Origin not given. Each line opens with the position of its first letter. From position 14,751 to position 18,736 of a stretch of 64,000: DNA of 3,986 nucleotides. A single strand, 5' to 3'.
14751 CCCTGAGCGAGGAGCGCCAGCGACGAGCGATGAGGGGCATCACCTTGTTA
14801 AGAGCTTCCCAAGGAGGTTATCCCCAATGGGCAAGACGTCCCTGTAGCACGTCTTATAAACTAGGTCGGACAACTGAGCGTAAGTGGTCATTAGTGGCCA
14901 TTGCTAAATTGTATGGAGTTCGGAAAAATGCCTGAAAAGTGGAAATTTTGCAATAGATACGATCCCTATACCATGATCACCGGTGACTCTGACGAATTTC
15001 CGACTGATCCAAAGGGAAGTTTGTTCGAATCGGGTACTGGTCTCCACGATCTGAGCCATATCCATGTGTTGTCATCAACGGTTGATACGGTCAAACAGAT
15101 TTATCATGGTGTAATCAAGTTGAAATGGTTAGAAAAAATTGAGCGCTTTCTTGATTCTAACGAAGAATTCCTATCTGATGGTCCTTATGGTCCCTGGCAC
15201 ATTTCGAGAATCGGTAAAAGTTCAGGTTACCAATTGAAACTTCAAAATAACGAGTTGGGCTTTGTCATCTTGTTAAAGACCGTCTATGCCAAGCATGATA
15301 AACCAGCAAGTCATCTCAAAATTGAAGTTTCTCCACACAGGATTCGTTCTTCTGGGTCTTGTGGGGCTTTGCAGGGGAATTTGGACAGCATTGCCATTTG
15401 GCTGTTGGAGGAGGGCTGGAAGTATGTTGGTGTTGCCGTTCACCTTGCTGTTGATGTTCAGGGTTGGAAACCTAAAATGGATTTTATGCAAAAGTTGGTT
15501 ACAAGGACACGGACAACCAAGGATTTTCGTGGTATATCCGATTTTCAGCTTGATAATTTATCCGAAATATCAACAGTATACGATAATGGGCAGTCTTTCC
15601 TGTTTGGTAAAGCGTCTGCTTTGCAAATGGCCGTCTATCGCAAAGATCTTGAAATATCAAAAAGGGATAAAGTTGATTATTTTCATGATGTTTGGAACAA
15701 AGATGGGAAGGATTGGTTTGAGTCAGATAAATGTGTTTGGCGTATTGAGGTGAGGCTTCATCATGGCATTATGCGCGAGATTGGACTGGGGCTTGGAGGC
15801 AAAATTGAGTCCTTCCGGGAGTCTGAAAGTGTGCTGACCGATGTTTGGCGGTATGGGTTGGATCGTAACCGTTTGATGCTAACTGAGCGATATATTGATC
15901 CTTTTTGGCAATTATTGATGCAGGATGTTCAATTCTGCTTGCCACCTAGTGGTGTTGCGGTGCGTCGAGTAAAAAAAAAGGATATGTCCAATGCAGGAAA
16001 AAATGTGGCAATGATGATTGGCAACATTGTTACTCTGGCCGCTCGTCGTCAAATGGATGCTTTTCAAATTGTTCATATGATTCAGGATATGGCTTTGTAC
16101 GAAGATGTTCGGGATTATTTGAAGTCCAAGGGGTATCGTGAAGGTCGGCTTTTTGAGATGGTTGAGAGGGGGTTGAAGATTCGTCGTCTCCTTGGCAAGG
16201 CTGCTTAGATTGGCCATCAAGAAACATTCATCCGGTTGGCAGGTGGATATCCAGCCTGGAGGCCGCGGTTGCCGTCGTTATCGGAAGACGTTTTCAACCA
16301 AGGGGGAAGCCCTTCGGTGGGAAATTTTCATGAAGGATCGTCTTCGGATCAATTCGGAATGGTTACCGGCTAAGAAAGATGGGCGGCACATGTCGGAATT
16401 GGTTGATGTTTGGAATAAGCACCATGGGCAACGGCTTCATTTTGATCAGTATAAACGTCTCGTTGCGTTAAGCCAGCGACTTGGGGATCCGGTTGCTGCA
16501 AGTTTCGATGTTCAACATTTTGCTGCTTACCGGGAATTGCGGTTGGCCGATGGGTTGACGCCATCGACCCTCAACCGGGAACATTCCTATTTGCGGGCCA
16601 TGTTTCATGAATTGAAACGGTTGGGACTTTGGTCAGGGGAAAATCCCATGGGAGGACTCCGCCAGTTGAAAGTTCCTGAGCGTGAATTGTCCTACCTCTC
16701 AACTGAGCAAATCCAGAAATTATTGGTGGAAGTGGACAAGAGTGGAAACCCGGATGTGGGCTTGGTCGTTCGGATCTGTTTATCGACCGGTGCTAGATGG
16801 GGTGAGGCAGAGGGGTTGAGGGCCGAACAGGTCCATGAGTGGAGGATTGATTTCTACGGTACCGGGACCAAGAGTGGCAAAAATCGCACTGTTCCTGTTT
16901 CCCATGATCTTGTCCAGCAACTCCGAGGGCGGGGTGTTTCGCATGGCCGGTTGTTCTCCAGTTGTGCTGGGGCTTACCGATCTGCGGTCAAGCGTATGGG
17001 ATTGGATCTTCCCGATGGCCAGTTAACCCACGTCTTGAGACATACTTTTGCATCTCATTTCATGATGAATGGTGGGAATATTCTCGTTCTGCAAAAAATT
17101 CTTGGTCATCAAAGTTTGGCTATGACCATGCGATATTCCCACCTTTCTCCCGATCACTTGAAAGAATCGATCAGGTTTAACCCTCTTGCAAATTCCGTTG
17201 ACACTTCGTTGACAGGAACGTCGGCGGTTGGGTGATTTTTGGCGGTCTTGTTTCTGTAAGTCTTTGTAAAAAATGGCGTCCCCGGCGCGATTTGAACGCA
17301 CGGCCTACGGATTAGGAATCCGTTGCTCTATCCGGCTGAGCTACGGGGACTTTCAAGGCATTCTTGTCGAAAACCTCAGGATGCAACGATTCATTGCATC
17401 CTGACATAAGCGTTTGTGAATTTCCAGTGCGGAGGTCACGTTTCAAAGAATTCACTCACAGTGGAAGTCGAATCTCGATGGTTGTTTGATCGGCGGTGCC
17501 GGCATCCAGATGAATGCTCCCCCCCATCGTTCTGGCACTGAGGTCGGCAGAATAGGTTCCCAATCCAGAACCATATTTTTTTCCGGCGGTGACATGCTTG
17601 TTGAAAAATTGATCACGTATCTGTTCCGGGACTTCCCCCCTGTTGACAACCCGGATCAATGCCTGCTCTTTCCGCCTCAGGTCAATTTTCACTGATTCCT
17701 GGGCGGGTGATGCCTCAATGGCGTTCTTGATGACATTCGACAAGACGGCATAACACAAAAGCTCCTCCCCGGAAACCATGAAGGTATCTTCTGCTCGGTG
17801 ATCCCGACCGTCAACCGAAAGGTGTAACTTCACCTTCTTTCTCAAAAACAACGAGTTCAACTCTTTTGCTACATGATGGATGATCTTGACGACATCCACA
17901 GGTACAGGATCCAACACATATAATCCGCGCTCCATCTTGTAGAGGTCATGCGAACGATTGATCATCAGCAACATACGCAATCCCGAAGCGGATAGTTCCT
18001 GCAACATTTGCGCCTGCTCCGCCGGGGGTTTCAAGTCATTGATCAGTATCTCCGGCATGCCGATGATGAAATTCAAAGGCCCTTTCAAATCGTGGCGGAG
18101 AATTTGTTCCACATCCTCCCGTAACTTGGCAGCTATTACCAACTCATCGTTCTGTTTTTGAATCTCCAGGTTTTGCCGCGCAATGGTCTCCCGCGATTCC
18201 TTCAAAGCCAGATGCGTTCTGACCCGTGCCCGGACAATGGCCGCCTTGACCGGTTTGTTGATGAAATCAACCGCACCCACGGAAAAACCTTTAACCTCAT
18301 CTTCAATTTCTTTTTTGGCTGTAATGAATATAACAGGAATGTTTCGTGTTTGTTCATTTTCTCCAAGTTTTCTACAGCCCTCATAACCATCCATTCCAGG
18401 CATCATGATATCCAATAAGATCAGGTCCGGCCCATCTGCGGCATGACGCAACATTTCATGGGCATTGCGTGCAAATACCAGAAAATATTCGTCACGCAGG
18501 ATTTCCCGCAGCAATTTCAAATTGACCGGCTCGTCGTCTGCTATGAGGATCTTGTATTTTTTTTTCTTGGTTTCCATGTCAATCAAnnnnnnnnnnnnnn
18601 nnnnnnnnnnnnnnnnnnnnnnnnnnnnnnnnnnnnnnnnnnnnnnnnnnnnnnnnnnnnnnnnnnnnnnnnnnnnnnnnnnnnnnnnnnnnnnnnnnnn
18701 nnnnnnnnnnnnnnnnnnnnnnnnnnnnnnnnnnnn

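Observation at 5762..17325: Complete-looking integrative filamentous prophage (Zot + own secretin + tyrosine integrase) in tRNA-Arg(CCT)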

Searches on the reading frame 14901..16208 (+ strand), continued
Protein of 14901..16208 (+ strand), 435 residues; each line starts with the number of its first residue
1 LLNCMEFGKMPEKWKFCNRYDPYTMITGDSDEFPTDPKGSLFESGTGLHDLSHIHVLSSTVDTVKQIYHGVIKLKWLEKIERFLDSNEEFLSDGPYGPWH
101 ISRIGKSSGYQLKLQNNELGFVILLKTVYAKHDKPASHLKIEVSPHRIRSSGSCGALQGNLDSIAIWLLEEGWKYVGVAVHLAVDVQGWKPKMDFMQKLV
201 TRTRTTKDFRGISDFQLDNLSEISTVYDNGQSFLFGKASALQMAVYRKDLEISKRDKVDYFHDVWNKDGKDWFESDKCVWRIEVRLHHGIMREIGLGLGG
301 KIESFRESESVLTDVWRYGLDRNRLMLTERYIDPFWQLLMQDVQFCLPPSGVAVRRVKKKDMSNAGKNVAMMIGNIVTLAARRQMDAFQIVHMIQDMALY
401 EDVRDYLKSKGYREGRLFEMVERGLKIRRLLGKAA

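Call 85: fold_search(model_id=the predicted structure, library=pdb)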
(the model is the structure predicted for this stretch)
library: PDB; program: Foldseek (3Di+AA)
matches with E <= 10: 477; with E <= 0.001: 2
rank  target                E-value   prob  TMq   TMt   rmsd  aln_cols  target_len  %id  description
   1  4cwc_A                4.0e-08  1.00  0.29  0.42   7.9       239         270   13  Structure of Rolling Circle Replication Initiator Protein (RepDE) from Staphylococcus aureus (released 2015-04-15)
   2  4cwe_A                5.1e-07  1.00  0.29  0.43   7.0       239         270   15  Structural studies of rolling circle replication initiation protein from Staphylococcus aureus (released 2015-04-15)
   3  1ais_A                1.2e-03  0.98  0.23  0.44   8.0       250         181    9  TATA-BINDING PROTEIN/TRANSCRIPTION FACTOR (II)B/TATA-BOX COMPLEX FROM PYROCOCCUS WOESEI (released 1997-07-07)
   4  1mp9_A                2.0e-03  0.96  0.23  0.42   8.6       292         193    4  TBP from a mesothermophilic archaeon, Sulfolobus acidocaldarius (released 2003-11-04)
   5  9k3b_U                2.9e-03  0.96  0.23  0.44   7.6       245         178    5  Human RNA Polymerase III de novo transcribing complex 10 overall (TC10-overall) (released 2025-04-16)
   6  1mp9_B                5.2e-03  0.91  0.23  0.40   9.6       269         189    6  TBP from a mesothermophilic archaeon, Sulfolobus acidocaldarius (released 2003-11-04)
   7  7z0o_H                5.5e-03  0.80  0.19  0.38   8.4       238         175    7  Structure of transcription factor UAF in complex with TBP and 35S rRNA promoter DNA (released 2022-04-27)
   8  1vol_B                7.5e-03  0.80  0.22  0.40   9.4       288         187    8  TFIIB (HUMAN CORE DOMAIN)/TBP (A.THALIANA)/TATA ELEMENT TERNARY COMPLEX (released 1996-11-08)
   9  1vok_A                8.9e-03  0.90  0.22  0.40   8.3       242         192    6  ARABIDOPSIS THALIANA TBP (DIMER) (released 1996-11-08)
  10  7o4i_O                1.4e-02  0.77  0.22  0.43   9.3       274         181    5  Yeast RNA polymerase II transcription pre-initiation complex with initial transcription bubble (released 2021-06-16)
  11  3oc3_C                1.5e-02  0.87  0.23  0.45   7.8       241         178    7  Crystal structure of the Mot1 N-terminal domain in complex with TBP (released 2011-07-13)
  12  7egb_P                1.6e-02  0.84  0.22  0.43   7.5       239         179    4  TFIID-based holo PIC on SCP promoter (released 2021-05-05)
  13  8ffz_H                1.7e-02  0.25  0.18  0.21  12.9       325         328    6  TFIIIA-TFIIIC-Brf1-TBP complex bound to 5S rRNA gene (released 2023-06-21)
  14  3oci_B                1.8e-02  0.75  0.21  0.39   8.3       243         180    6  Crystal structure of TBP (TATA box binding protein) (released 2011-07-13)
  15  5iy6_P                2.1e-02  0.77  0.22  0.41   7.6       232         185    5  Human holo-PIC in the closed state (released 2016-05-18)
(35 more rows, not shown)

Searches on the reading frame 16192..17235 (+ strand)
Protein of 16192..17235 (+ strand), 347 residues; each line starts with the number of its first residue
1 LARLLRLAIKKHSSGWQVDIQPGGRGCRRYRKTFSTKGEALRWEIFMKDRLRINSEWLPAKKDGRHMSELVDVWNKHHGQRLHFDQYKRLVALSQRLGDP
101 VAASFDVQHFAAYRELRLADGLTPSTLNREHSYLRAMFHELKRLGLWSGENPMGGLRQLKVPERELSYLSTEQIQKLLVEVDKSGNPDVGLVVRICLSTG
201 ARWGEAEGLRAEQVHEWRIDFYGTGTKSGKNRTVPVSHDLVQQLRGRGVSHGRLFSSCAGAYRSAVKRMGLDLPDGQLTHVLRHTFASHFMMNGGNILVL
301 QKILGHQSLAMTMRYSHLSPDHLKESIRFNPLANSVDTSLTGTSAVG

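Call 6: search_protein_families(library=pfam, proteins=[window:16192-17235:+], max_evalue=0.01)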
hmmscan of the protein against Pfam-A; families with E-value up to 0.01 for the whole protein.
window:16192-17235:+ (347 aa): 2 families
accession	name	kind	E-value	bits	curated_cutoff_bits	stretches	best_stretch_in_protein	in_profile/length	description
PF24624.1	Int_N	-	4.2e-30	104.9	27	1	63-160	1-100/100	Phage integrase, N-terminal domain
PF00589.27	Phage_integrase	-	1.4e-19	70.9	27.1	1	168-320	2-170/172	Phage integrase family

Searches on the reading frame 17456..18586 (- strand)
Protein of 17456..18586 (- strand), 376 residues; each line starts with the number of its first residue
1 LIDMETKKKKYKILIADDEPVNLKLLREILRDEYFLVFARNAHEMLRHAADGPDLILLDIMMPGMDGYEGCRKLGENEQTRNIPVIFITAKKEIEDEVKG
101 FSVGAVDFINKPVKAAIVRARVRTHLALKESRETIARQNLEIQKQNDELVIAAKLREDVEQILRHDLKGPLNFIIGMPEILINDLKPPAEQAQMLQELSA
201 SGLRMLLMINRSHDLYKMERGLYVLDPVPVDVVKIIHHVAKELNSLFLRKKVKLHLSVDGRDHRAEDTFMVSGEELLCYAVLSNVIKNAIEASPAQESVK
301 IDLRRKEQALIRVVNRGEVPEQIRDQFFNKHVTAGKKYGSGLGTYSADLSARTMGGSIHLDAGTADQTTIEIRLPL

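Call 12: search_protein_families(library=ncbifam, proteins=[window:17456-18586:-], max_evalue=0.001)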
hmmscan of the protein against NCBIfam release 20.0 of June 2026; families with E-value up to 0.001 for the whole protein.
window:17456-18586:- (376 aa): 125 families (the best 25 are shown)
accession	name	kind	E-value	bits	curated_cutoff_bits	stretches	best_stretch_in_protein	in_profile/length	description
NF007135.0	PRK09581.1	equivalog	1.4e-34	119.7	474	1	12-140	4-135/457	PleD family two-component system response regulator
NF041880.1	EPS_EpsF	equivalog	6e-28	97.6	900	2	17-146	2-134/492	response regulator EpsF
NF008318.0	PRK11107.1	equivalog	3e-27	95.1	890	2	4-120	661-779/920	two-component sensor histidine kinase BarA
NF053854.1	RespRegPhoBBctds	equivalog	1.2e-25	90.2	270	1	13-152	1-141/225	two-component system response regulator PhoB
TIGR02154.1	PhoB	equivalog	5.1e-25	88.1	296.2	1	11-149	3-146/226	phosphate regulon transcriptional regulator PhoB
NF047465.1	hybrid_HK_LvrA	exception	9.8e-24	83.4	1200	2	6-143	463-601/819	hybrid histidine kinase/response regulator LvrA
NF040689.1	MtrAB_MtrA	equivalog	4.4e-23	81.8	300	1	13-148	1-137/219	MtrAB system response regulator MtrA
NF008302.0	PRK11091.1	equivalog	2.9e-21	75.4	838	2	146-372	273-501/779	aerobic respiration two-component sensor histidine kinase ArcB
NF008312.0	PRK11100.1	equivalog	5.1e-21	75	356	1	158-373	258-471/477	two-component system sensor histidine kinase CreC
NF011874.0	PRK15347.1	equivalog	7e-21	74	852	2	138-376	382-614/921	two component system sensor kinase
TIGR02956.1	TMAO_torS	equivalog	7.2e-21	74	676.5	2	164-367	472-673/967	TMAO reductase system sensor histidine kinase/response regulator TorS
NF045944.1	ResRegRpaBCyano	equivalog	9.3e-21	74.2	330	1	14-139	1-126/229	response regulator transcription factor RpaB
NF008099.0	PRK10841.1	equivalog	2e-20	72.2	920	2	6-125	820-939/949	two-component system sensor histidine kinase RcsC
NF007982.1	PRK10710.1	equivalog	4.1e-20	72.4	380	1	4-143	1-141/235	envelope stress response regulator BaeR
TIGR01387.1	cztR_silR_copR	subfamily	8.5e-20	71.3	279.2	1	13-143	1-133/218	heavy metal response regulator transcription factor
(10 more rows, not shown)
